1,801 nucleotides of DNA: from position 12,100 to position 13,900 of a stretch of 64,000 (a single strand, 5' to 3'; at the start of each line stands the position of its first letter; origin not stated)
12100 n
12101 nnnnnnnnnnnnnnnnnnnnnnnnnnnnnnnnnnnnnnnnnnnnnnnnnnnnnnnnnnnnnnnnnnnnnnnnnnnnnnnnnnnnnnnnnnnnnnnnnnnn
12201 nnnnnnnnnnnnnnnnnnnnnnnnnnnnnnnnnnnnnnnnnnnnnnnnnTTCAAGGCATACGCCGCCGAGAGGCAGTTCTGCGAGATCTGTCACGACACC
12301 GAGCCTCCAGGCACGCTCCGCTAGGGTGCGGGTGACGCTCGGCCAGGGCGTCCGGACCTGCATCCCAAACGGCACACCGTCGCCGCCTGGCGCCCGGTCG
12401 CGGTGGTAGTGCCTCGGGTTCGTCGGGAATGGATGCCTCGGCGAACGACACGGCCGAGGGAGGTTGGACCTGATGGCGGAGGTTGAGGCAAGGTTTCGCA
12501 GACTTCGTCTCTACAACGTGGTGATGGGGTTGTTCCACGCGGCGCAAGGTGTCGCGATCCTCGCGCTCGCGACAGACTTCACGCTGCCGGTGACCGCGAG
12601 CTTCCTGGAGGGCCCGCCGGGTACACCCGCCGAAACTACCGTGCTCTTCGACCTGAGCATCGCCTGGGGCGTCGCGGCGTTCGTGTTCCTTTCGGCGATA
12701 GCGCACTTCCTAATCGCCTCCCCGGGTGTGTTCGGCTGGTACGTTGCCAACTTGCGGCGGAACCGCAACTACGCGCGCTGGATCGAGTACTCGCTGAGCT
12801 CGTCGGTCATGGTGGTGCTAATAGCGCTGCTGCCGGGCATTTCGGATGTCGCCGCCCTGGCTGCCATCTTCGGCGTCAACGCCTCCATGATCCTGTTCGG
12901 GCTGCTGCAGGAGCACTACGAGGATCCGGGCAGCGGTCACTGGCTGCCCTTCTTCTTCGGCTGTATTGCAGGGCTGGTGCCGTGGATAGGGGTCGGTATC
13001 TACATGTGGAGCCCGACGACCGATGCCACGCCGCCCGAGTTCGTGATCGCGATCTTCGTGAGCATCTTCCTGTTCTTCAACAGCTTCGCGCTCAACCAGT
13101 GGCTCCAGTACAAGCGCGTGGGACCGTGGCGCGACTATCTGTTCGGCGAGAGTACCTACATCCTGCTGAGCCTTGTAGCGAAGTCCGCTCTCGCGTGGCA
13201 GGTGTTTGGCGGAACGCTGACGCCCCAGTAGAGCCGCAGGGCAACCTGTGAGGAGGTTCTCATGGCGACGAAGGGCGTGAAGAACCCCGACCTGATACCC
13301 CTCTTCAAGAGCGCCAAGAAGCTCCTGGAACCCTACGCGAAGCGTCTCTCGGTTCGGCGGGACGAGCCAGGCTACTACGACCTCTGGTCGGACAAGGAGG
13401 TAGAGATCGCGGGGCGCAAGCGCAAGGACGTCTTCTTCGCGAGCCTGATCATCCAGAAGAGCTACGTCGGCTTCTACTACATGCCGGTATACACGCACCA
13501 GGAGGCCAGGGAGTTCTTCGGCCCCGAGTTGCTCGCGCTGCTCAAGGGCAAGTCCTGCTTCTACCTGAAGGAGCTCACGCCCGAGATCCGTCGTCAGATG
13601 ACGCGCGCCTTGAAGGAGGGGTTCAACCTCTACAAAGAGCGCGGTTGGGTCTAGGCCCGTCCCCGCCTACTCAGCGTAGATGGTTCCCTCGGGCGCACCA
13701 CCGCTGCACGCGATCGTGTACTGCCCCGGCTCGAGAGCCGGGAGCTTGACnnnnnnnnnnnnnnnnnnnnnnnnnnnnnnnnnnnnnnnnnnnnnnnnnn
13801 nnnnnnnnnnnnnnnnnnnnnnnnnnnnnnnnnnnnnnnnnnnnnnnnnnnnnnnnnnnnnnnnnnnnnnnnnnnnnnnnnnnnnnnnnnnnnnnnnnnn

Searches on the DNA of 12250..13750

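Call 67: search_rna_families(source=window, start=12250, end=13750, threshold=evalue, max_evalue=1)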
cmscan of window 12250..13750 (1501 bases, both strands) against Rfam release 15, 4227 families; matches with E-value up to 1: 0.
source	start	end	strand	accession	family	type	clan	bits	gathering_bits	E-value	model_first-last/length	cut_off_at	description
